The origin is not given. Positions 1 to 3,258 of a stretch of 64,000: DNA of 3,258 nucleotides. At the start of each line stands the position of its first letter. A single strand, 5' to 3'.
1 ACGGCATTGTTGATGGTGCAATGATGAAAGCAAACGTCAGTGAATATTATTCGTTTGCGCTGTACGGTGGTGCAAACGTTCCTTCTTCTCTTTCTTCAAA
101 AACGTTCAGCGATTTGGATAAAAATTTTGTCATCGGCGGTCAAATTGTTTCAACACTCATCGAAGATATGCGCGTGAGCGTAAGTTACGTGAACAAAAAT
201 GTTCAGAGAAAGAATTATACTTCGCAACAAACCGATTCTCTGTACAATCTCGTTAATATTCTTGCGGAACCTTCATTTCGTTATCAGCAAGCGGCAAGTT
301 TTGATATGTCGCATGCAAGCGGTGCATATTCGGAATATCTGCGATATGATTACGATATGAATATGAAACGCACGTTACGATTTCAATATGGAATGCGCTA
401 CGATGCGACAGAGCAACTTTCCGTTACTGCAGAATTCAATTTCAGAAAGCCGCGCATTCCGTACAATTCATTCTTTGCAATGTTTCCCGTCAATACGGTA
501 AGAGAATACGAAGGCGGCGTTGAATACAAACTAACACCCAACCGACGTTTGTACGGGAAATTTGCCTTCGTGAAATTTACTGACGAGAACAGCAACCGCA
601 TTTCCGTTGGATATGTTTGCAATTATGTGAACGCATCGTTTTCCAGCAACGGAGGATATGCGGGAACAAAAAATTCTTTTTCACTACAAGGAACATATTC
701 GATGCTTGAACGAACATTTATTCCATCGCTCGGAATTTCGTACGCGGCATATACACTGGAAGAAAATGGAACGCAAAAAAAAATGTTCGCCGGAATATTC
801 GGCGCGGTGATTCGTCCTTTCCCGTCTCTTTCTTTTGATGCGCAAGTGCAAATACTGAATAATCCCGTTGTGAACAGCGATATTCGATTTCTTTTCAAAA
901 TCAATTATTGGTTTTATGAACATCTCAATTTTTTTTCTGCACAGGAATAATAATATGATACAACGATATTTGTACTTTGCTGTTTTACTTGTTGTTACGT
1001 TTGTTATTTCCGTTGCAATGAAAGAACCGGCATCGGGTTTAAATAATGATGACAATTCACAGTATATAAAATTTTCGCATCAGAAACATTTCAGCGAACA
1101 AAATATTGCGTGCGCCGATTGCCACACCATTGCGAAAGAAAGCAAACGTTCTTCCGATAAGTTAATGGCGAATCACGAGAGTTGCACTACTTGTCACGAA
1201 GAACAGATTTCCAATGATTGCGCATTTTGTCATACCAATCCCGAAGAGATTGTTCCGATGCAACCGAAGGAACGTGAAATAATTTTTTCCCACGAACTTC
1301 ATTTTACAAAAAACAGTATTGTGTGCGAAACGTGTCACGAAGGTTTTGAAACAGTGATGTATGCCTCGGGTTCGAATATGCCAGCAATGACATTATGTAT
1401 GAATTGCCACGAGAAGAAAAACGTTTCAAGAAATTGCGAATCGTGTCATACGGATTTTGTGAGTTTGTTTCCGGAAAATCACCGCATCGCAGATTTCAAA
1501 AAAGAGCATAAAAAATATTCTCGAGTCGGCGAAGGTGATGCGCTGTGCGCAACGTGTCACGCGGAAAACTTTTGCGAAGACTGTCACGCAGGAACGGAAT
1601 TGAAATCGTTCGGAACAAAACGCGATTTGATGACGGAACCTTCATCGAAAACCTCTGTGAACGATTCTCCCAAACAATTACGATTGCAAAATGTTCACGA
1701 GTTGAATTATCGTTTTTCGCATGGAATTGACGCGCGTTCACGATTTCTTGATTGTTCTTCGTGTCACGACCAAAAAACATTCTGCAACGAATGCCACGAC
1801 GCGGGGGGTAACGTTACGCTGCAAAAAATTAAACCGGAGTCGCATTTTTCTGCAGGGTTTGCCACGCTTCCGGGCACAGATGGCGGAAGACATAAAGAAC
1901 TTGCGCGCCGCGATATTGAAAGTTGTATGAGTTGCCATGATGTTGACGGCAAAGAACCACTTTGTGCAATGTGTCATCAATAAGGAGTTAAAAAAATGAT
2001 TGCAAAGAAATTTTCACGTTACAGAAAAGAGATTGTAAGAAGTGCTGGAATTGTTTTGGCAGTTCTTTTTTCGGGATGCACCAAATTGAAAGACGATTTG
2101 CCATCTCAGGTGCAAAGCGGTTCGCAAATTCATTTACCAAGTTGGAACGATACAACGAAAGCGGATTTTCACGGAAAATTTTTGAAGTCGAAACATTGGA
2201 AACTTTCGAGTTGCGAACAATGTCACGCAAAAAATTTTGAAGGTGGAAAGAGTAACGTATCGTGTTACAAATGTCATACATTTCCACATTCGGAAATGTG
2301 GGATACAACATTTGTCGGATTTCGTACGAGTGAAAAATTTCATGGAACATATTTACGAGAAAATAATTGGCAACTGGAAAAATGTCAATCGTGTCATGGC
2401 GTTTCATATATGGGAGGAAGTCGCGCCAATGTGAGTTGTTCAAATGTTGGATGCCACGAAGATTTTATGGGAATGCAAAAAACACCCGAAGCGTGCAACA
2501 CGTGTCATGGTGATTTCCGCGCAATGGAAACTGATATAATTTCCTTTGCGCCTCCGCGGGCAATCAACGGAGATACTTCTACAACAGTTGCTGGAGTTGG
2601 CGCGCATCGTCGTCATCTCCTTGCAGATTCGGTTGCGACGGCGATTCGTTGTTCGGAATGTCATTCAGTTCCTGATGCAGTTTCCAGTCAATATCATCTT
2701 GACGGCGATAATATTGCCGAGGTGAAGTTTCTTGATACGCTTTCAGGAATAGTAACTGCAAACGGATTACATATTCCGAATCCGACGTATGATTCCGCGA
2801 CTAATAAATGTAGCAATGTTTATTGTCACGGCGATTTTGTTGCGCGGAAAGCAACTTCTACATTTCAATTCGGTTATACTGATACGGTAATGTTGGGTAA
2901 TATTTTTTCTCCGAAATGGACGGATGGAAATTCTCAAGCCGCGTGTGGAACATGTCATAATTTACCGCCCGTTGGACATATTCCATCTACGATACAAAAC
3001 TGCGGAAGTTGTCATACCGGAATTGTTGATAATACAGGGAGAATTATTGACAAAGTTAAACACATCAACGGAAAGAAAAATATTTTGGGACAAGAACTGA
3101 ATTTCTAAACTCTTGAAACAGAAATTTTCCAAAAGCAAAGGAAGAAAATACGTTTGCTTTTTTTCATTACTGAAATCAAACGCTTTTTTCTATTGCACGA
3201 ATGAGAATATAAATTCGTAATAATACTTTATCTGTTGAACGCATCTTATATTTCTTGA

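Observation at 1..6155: Same-strand cluster of three multihaem cytochromes, a cytochrome-domain β-propeller lipoprotein and a β-barrel-like ORF: candidate cell-envelope electron conduit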

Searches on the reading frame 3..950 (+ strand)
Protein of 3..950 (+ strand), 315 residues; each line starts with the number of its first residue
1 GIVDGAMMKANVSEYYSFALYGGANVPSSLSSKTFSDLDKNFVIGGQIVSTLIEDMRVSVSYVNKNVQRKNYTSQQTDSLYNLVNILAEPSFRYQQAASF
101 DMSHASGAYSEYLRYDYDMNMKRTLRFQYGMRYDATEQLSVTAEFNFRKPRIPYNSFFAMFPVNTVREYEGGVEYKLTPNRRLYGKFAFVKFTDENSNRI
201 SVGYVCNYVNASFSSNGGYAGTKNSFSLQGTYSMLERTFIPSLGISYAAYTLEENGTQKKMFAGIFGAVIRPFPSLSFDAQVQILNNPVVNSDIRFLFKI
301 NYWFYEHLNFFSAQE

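Call 4: search_protein_families(library=pfam, proteins=[window:3-950:+], max_evalue=0.1)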
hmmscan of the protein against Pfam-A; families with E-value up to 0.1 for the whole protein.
window:3-950:+ (315 aa): 0 families

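Call 5: search_protein_families(library=ncbifam, proteins=[window:3-950:+], max_evalue=0.1)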
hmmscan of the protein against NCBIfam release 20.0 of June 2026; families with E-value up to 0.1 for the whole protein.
window:3-950:+ (315 aa): 1 family
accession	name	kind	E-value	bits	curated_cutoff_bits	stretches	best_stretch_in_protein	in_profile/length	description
NF050080.1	pilus_FilD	exception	4.2e-05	22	970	1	119-195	429-505/549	putative pilus system OmpP1/FadL family transporter FilD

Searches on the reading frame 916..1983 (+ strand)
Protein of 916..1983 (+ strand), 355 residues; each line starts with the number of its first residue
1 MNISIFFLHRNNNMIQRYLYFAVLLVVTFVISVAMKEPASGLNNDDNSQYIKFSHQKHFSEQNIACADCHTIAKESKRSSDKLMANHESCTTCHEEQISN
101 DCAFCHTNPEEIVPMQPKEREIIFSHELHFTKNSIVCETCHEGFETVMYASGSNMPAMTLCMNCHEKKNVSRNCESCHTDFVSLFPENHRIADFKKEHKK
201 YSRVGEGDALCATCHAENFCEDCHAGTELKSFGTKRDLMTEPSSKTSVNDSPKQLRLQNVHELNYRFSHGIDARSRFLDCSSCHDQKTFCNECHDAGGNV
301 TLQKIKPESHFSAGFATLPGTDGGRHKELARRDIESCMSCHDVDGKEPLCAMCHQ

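Call 4: search_protein_families(library=pfam, proteins=[window:916-1983:+], max_evalue=0.1)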
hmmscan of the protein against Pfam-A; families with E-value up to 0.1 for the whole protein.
window:916-1983:+ (355 aa): 5 families
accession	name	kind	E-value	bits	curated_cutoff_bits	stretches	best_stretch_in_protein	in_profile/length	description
PF14522.11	Cytochrome_C7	-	4.3e-17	62.1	24.8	2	123-179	2-67/67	Cytochrome c7 and related cytochrome c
PF22113.1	Mtrc-MtrF_II-IV_dom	-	3.2e-06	27.2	30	1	122-180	108-165/176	Outer membrane cytochrome MtrC/MtrF-like, domains II/IV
PF02085.21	Cytochrom_CIII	-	1.8e-05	25.4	22.9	0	36-141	7-101/101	Class III cytochrome C family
PF05495.17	zf-CHY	-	0.0013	19.5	31.3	1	133-181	17-65/68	CHY zinc finger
PF04074.18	DUF386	-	0.072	13.6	26.5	0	68-131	69-131/145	YhcH/YjgK/YiaL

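Call 5: search_protein_families(library=ncbifam, proteins=[window:916-1983:+], max_evalue=0.1)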
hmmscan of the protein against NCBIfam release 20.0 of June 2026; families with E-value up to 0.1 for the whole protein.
window:916-1983:+ (355 aa): 4 families
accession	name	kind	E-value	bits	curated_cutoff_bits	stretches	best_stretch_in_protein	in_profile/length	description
NF041781.1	mnquin_red_QrcA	equivalog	1e-11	44.8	180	2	21-100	4-77/174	menaquinone reductase multiheme cytochrome c subunit QrcA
NF041028.1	decahem_GSU2203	exception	2.6e-06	26.9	325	2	45-97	108-158/317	GSU2203 family decaheme c-type cytochrome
TIGR03508.1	decahem_SO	subfamily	2.9e-05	23.7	192.2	2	49-98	81-128/258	DmsE family decaheme c-type cytochrome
NF038038.1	cytoc_DsrJ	equivalog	0.0031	17.8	100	1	136-178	92-121/121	sulfate reduction electron transfer complex DsrMKJOP subunit DsrJ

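Call 6: find_encoding_contigs(protein=window:916-1983:+, flank=10000, max_places=6)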
Protein window:916-1983:+ (355 aa): no gene with exactly this product is on record in the collection.

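Call 26: search_solved_structures(query=window:916-1983:+, max_evalue=0.01)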
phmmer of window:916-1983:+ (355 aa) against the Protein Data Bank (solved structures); distinct sequences matched with E-value up to 0.01: 9.
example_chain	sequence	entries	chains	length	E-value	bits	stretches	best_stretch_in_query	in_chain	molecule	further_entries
8k9e_A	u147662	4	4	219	1.1e-10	44.3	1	9-170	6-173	Cytochrome c7-like domain-containing protein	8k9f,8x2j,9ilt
6btm_A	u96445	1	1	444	7.7e-09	38.3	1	121-179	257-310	Alternative Complex III subunit A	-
3ouq_A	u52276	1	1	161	2.8e-08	36.4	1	47-179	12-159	Cytochrome c family protein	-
6f0k_A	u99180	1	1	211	9.9e-05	24.8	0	124-167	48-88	Cytochrome c family protein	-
1ehj_A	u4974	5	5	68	0.00019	23.8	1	111-179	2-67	CYTOCHROME C7 | CYTOCHROME C551.5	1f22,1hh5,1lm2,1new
6lod_A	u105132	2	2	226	0.00026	23.4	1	53-167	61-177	MULTIHEME_CYTC domain-containing protein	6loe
1kwj_A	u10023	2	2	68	0.0018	20.6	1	118-178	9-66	cytochrome c7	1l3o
3h33_A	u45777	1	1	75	0.0044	19.3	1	51-107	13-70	Cytochrome c7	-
3sj4_X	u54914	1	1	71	0.0061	18.9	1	115-178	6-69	CYTOCHROME C7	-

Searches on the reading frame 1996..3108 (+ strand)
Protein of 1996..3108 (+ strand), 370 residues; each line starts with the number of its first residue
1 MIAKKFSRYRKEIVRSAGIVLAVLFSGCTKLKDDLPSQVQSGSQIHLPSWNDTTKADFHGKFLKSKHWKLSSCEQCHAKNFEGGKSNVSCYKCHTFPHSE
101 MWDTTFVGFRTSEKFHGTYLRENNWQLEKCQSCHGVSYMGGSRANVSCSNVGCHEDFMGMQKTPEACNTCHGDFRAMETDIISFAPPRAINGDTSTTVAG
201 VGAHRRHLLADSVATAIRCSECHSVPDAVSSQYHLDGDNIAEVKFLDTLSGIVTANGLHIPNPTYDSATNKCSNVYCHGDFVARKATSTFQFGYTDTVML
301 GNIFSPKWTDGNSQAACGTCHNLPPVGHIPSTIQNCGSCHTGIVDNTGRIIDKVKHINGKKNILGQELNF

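Call 4: search_protein_families(library=pfam, proteins=[window:1996-3108:+], max_evalue=0.1)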
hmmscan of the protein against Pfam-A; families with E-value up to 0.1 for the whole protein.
window:1996-3108:+ (370 aa): 4 families
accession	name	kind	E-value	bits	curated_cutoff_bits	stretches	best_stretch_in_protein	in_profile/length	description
PF09698.15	GSu_C4xC__C2xCH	-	4.6e-08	34.1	21.7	1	272-321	2-36/36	Geobacter CxxxxCH...CXXCH motif (GSu_C4xC__C2xCH)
PF14522.11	Cytochrome_C7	-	4.7e-07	30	24.8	1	269-341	13-67/67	Cytochrome c7 and related cytochrome c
PF14537.11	Cytochrom_c3_2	-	1.9e-06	28.7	25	1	144-224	5-79/79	Cytochrome c3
PF22113.1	Mtrc-MtrF_II-IV_dom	-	8e-06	25.9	30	1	128-322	7-164/176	Outer membrane cytochrome MtrC/MtrF-like, domains II/IV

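Call 5: search_protein_families(library=ncbifam, proteins=[window:1996-3108:+], max_evalue=0.1)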
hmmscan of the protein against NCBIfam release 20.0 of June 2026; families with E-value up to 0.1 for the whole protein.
window:1996-3108:+ (370 aa): 3 families
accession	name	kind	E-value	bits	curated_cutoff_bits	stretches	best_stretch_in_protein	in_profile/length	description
TIGR01904.2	GSu_C4xC__C2xCH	domain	1.1e-12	47.5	27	1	262-326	14-61/73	CxxxxCH/CxxCH domain c-type cytochrome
NF010885.0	PRK14292.1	equivalog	0.0063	15.5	585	0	69-136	138-206/371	chaperone protein DnaJ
NF047622.1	SptSoretCytCDesul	equivalog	0.037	13.5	400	1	301-343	222-264/275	split-Soret cytochrome c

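Call 27: search_solved_structures(query=window:1996-3108:+, max_evalue=0.01)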
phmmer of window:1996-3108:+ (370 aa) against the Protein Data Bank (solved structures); distinct sequences matched with E-value up to 0.01: 0.
